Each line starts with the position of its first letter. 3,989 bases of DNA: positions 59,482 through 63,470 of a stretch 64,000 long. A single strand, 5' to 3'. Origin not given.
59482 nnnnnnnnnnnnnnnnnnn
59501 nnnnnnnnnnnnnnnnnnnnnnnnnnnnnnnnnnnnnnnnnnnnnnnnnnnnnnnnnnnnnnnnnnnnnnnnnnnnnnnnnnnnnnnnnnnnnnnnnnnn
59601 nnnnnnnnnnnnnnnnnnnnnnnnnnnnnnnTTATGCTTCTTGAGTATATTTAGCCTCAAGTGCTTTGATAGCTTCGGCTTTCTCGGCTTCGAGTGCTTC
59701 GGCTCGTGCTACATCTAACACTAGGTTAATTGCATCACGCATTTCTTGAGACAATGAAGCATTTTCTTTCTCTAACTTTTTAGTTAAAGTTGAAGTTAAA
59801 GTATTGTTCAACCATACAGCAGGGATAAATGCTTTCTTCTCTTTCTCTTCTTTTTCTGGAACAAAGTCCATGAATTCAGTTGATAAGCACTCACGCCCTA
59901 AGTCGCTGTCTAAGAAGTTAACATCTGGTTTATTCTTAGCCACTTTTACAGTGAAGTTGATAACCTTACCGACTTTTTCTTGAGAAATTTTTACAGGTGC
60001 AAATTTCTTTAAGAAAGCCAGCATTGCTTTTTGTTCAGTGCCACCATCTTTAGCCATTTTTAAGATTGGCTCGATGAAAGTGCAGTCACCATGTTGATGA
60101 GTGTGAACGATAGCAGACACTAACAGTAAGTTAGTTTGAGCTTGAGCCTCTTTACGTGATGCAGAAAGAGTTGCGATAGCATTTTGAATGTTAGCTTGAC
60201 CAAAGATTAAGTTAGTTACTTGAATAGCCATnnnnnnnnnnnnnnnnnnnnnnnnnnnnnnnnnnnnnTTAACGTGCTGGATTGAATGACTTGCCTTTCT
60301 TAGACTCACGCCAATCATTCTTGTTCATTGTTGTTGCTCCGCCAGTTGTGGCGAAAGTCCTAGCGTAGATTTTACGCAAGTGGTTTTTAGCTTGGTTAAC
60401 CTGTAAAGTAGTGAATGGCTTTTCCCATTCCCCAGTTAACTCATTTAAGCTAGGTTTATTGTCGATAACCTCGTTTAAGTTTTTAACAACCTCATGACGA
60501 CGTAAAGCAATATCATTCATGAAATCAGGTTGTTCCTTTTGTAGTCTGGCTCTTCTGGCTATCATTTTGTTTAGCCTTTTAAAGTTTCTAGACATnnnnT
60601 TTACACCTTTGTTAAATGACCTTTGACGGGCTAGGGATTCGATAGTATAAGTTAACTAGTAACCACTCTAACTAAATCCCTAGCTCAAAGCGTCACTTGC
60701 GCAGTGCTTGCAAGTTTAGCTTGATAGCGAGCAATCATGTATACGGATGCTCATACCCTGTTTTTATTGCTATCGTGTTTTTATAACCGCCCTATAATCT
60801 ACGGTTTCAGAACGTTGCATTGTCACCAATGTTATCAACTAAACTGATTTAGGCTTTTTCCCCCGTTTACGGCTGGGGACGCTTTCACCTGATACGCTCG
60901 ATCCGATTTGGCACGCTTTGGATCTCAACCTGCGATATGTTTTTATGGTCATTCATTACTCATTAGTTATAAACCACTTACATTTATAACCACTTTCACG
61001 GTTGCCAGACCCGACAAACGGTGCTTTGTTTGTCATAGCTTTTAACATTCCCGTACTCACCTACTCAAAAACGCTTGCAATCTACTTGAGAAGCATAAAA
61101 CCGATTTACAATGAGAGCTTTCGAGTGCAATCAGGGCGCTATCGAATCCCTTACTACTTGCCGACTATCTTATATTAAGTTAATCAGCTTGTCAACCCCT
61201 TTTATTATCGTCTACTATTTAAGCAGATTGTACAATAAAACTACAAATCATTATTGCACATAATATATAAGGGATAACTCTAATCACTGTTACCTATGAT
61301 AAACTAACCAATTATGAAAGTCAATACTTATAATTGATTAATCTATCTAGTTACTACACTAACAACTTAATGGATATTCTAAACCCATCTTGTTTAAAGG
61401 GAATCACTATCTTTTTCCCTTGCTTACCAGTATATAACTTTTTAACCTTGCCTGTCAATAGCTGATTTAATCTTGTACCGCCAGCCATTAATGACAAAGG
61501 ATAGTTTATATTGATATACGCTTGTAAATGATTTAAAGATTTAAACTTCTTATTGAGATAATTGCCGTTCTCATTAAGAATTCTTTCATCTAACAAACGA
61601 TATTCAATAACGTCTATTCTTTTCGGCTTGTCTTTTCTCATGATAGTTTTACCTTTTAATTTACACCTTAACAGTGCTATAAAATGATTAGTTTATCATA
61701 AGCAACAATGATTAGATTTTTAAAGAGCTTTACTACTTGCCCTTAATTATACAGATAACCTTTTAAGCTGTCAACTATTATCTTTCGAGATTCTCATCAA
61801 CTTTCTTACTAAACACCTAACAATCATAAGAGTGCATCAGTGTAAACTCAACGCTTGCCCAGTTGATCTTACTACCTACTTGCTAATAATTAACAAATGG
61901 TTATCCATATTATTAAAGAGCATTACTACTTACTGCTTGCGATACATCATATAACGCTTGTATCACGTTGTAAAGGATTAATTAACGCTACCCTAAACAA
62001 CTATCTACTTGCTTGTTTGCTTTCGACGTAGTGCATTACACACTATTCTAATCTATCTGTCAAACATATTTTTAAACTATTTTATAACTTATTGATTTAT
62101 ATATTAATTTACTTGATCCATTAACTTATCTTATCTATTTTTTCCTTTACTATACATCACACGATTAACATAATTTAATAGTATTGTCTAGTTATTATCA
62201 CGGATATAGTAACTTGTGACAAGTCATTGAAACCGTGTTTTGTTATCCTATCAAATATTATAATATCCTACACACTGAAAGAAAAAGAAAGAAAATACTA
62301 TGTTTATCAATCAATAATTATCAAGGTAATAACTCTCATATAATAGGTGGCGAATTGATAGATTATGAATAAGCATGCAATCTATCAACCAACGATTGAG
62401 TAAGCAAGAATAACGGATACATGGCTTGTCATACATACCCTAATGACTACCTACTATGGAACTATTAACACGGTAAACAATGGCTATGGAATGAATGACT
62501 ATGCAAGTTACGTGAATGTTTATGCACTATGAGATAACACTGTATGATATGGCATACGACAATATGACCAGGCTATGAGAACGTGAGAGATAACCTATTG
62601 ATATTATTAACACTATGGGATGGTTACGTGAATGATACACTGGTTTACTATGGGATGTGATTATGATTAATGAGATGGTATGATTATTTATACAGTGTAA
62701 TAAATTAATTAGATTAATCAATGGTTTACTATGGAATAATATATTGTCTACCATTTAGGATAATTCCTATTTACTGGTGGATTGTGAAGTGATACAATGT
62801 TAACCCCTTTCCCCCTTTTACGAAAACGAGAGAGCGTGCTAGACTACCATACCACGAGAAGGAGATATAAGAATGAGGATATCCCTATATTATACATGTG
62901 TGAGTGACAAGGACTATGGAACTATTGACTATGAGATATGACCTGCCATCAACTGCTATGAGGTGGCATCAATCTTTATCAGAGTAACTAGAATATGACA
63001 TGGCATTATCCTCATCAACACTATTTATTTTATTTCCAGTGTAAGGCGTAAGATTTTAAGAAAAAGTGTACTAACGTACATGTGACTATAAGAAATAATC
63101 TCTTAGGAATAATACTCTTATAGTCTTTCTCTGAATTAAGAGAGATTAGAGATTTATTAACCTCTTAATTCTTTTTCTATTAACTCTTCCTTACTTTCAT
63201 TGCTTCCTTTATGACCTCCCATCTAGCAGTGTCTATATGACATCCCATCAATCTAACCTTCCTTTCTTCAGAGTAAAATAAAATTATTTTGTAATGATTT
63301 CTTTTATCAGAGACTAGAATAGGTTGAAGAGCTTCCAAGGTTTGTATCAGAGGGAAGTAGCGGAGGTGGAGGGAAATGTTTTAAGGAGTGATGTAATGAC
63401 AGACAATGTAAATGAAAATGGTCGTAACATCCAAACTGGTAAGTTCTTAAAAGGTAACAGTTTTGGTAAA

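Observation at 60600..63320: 2.7-kb gene-free strand-switch region with iteron arrays: candidate replication origin, genome terminus or regulatory hub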

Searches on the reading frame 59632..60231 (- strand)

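Call 39: search_protein_families(library=pfam, proteins=[window:59632-60231:-], max_evalue=1)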
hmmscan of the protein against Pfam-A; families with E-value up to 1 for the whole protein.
window:59632-60231:- (199 aa): 3 families
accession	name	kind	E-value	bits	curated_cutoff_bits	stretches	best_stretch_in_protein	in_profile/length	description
PF16204.10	BDHCT_assoc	-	0.059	13.5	24.6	1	98-166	59-122/223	BDHCT-box associated domain on Bloom syndrome protein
PF07362.18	CcdA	-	0.22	12.4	22.4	1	141-197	4-60/71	Post-segregation antitoxin CcdA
PF07309.16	FlaF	-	0.61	10.5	23.6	1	126-186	35-95/113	Flagellar protein FlaF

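Call 40: search_protein_families(library=phrogs, proteins=[window:59632-60231:-], max_evalue=0.01)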
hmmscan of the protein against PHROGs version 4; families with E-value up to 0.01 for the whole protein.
window:59632-60231:- (199 aa): 1 family
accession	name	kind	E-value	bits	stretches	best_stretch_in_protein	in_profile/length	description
phrog_1448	-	unknown function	2e-19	71.1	1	3-189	13-188/190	-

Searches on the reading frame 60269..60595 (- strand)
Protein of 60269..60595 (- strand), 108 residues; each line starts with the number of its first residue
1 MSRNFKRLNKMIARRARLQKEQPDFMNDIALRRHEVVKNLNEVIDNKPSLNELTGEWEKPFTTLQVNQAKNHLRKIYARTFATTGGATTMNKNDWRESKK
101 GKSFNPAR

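Call 39: search_protein_families(library=pfam, proteins=[window:60269-60595:-], max_evalue=1)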
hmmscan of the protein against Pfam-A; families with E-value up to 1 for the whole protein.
window:60269-60595:- (108 aa): 0 families

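Call 40: search_protein_families(library=phrogs, proteins=[window:60269-60595:-], max_evalue=0.01)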
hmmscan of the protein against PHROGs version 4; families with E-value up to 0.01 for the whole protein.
window:60269-60595:- (108 aa): 0 families

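Call 73: find_related_loci(query=window:60269-60595:-, collection=viral_contigs, flank=5000)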
Query window:60269-60595:- (108 aa) in viral_contigs; peptide patterns used: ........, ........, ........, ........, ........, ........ (x = any residue, [..] = any of these).
8 stretches matched a pattern; 2 encode a relative of the query (tblastn E <= 1e-3); 1 distinct loci.
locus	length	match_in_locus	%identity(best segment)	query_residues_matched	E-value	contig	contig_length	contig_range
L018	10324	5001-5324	100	1-108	2e-72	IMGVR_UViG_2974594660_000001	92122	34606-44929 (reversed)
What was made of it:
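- Tried and rejected: IMG/VR held only vB_CsaP_009 (call 73).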

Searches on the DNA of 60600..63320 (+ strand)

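Call 4: search_dna_similar(query=window:60600-63320:+, collection=phages, mode=near, max_rows=25)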
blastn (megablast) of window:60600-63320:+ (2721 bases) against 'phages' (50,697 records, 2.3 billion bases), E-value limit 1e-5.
Records with a match: 10; places in all: 11; records where one place covers at least 80% of the query: 10.
Best place of each record, by identity: >=99% 2; 90-95% 6; 80-90% 2.
By first word of the organism name: Proteus 8; Cronobacter 2.
By host as written in the record: Proteus mirabilis 5; Proteus mirabilis H10_20 2; Cronobacter sakazakii 2; chicken and sheep 1.
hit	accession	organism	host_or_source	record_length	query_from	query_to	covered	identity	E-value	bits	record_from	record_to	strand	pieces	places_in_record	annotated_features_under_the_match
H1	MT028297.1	Proteus phage Privateer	Proteus mirabilis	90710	1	2721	100%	100.0%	0e+0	5025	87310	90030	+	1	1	hypothetical protein (x5) | ribosome_binding_site (x6)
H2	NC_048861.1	Proteus phage Privateer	Proteus mirabilis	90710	1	2721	100%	100.0%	0e+0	5025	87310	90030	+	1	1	hypothetical protein (x5) | ribosome_binding_site (x6)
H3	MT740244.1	Proteus phage 3H10_20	Proteus mirabilis H10_20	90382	1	2721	100%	92.6%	0e+0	3951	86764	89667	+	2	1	hypothetical protein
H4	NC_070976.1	Proteus phage 3H10_20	Proteus mirabilis H10_20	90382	1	2721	100%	92.6%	0e+0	3951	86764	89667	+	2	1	hypothetical protein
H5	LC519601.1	Cronobacter phage vB_CsaP_009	Cronobacter sakazakii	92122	1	2721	100%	89.3%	0e+0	3362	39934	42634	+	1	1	hypothetical protein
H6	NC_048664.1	Cronobacter phage vB_CsaP_009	Cronobacter sakazakii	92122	1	2721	100%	89.3%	0e+0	3362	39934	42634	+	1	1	hypothetical protein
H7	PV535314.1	Proteus phage vB_PMG_YP1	chicken and sheep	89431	1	2721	97%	90.1%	0e+0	3405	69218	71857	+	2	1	hypothetical protein (x2)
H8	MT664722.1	Proteus phage Vb_PmiP-P59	Proteus mirabilis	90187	1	2721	92%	92.6%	0e+0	3596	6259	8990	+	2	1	hypothetical protein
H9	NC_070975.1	Proteus phage Vb_PmiP-P59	Proteus mirabilis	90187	1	2721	92%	92.6%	0e+0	3596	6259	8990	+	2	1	hypothetical protein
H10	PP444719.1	Proteus phage J3S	Proteus mirabilis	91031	1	2293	84%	92.2%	0e+0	3253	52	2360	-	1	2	hypothetical protein (x2)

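Call 12: get_annotated_region(hit=H3, flank=1500)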
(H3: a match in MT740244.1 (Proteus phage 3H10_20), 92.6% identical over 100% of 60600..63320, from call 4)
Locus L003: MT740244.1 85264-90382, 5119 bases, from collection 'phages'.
description: Proteus phage 3H10_20, complete genome.
organism: Proteus phage 3H10_20 (NCBI taxid 2772448)
taxonomy: Viruses; Duplodnaviria; Heunggongvirae; Uroviricota; Caudoviricetes; Grimontviridae; Privateervirus; Privateervirus 3H1020
host: Proteus mirabilis H10_20; source: wastewater; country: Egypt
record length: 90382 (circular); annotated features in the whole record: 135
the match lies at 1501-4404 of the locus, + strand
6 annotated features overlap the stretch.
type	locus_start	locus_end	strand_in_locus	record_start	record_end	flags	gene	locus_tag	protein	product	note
CDS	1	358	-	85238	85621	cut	-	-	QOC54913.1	hypothetical protein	-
CDS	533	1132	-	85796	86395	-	-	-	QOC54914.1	hypothetical protein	-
CDS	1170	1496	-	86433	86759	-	-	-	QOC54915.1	hypothetical protein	-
CDS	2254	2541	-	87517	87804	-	-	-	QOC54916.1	hypothetical protein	-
CDS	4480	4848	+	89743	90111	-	-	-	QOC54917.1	hypothetical protein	-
tRNA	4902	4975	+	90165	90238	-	-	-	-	tRNA-Trp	-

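Call 13: get_annotated_region(hit=H5, flank=1500)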
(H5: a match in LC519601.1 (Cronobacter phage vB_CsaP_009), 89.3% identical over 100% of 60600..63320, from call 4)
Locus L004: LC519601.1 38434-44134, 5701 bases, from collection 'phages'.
description: Cronobacter phage vB_CsaP_009 DNA, complete genome.
organism: Cronobacter phage vB_CsaP_009 (NCBI taxid 2699738)
taxonomy: Viruses; Duplodnaviria; Heunggongvirae; Uroviricota; Caudoviricetes; Grimontviridae; Privateervirus; Privateervirus pv009
host: Cronobacter sakazakii; source: -; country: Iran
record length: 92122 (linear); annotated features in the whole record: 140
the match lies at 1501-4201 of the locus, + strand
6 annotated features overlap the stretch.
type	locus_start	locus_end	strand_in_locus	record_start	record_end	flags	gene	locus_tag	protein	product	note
CDS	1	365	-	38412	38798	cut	-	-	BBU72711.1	hypothetical protein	009_Cs65; ORF65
CDS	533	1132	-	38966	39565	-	-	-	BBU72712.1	hypothetical protein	009_Cs66; ORF66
CDS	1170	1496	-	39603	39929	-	-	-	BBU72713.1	hypothetical protein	009_Cs67; ORF67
CDS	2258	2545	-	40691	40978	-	-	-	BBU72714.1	hypothetical protein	009_Cs68; ORF68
CDS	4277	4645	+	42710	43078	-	-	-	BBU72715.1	hypothetical protein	009_Cs69; ORF69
CDS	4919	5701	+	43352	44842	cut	-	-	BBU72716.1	terminase large subunit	009_Cs70; ORF70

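Call 14: get_annotated_region(hit=H7, flank=1500)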
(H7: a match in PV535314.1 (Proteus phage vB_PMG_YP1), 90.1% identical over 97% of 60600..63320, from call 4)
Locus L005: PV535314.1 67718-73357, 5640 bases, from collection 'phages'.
description: Proteus phage vB_PMG_YP1, complete genome.
organism: Proteus phage vB_PMG_YP1 (NCBI taxid 3416932)
taxonomy: Viruses
host: chicken and sheep; source: -; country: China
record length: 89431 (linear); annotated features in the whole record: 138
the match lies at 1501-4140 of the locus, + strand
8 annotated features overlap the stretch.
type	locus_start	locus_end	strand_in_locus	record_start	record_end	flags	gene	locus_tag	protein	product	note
CDS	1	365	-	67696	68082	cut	-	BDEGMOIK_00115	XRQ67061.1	hypothetical protein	-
CDS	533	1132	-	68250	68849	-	-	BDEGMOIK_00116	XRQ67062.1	hypothetical protein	-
CDS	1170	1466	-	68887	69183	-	-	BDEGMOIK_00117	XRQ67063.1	hypothetical protein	-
CDS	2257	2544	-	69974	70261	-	-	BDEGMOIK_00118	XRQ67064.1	hypothetical protein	-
CDS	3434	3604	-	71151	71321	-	-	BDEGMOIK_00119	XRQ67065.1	hypothetical protein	-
CDS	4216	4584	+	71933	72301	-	-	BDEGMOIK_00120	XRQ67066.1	hypothetical protein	-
tRNA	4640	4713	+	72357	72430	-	-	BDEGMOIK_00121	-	tRNA-Trp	-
CDS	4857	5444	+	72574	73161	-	-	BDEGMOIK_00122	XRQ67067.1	terminase large subunit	2_1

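Call 15: get_annotated_region(hit=H8, flank=1500)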
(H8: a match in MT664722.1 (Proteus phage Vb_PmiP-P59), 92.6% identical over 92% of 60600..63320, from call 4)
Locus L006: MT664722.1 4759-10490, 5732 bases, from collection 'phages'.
description: Proteus phage Vb_PmiP-P59, complete genome.
organism: Proteus phage Vb_PmiP-P59 (NCBI taxid 2754975)
taxonomy: Viruses; Duplodnaviria; Heunggongvirae; Uroviricota; Caudoviricetes; Grimontviridae; Privateervirus; Privateervirus P59
host: Proteus mirabilis; source: -; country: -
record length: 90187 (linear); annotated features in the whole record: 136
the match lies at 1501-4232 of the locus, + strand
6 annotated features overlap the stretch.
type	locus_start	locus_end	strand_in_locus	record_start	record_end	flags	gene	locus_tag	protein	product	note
CDS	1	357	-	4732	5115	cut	-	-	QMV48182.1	hypothetical protein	P59000012; hypothetical protein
CDS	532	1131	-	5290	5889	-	-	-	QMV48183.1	hypothetical protein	P59000013; hypothetical protein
CDS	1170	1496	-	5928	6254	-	-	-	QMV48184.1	hypothetical protein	P59000014; hypothetical protein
CDS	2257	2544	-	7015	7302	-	-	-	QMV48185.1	hypothetical protein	P59000015; hypothetical protein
CDS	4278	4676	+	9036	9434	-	-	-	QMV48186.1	hypothetical protein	P59000016; hypothetical protein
CDS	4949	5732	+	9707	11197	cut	-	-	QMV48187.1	hypothetical protein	P59000017; hypothetical protein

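Call 16: get_annotated_region(hit=H10, flank=1500)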
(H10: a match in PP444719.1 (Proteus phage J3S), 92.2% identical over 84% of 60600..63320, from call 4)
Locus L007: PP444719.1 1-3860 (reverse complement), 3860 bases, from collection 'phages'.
description: Proteus phage J3S, complete genome.
organism: Proteus phage J3S (NCBI taxid 3129739)
taxonomy: Viruses; Duplodnaviria; Heunggongvirae; Uroviricota; Caudoviricetes; Grimontviridae
host: Proteus mirabilis; source: sewage; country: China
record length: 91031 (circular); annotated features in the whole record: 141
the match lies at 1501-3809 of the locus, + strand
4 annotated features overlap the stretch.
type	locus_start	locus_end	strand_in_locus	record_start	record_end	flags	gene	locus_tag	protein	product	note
CDS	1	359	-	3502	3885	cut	-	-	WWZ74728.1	hypothetical protein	-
CDS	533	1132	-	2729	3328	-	-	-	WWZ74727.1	hypothetical protein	-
CDS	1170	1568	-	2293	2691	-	-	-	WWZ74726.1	hypothetical protein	-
CDS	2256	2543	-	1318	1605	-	-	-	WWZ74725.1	hypothetical protein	-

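Call 18: search_dna_similar(query=window:60600-63320:+, collection=phages, mode=distant, max_rows=40)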
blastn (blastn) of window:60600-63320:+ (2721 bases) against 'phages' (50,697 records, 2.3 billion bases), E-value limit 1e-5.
Records with a match: 10; places in all: 17; records where one place covers at least 80% of the query: 10.
Best place of each record, by identity: >=99% 2; 90-95% 3; 80-90% 5.
By first word of the organism name: Proteus 8; Cronobacter 2.
By host as written in the record: Proteus mirabilis 5; Proteus mirabilis H10_20 2; Cronobacter sakazakii 2; chicken and sheep 1.
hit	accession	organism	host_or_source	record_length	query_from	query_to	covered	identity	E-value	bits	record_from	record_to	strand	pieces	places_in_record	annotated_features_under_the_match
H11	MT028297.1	Proteus phage Privateer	Proteus mirabilis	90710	1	2721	100%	100.0%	0e+0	4908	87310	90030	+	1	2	hypothetical protein (x5) | ribosome_binding_site (x6)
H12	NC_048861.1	Proteus phage Privateer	Proteus mirabilis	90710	1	2721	100%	100.0%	0e+0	4908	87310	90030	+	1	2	hypothetical protein (x5) | ribosome_binding_site (x6)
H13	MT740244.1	Proteus phage 3H10_20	Proteus mirabilis H10_20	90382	1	2721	100%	92.2%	0e+0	3981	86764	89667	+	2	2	hypothetical protein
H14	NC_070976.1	Proteus phage 3H10_20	Proteus mirabilis H10_20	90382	1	2721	100%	92.2%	0e+0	3981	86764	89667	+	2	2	hypothetical protein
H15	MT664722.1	Proteus phage Vb_PmiP-P59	Proteus mirabilis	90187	1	2721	100%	89.2%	0e+0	3599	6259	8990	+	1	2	hypothetical protein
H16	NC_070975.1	Proteus phage Vb_PmiP-P59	Proteus mirabilis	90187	1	2721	100%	89.2%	0e+0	3599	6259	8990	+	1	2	hypothetical protein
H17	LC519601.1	Cronobacter phage vB_CsaP_009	Cronobacter sakazakii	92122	1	2721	100%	88.8%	0e+0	3530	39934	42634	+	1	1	hypothetical protein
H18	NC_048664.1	Cronobacter phage vB_CsaP_009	Cronobacter sakazakii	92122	1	2721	100%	88.8%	0e+0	3530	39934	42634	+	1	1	hypothetical protein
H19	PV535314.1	Proteus phage vB_PMG_YP1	chicken and sheep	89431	1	2721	100%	87.5%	0e+0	3385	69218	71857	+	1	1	hypothetical protein (x2)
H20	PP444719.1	Proteus phage J3S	Proteus mirabilis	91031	1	2293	84%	92.1%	0e+0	3307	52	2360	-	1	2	hypothetical protein (x2)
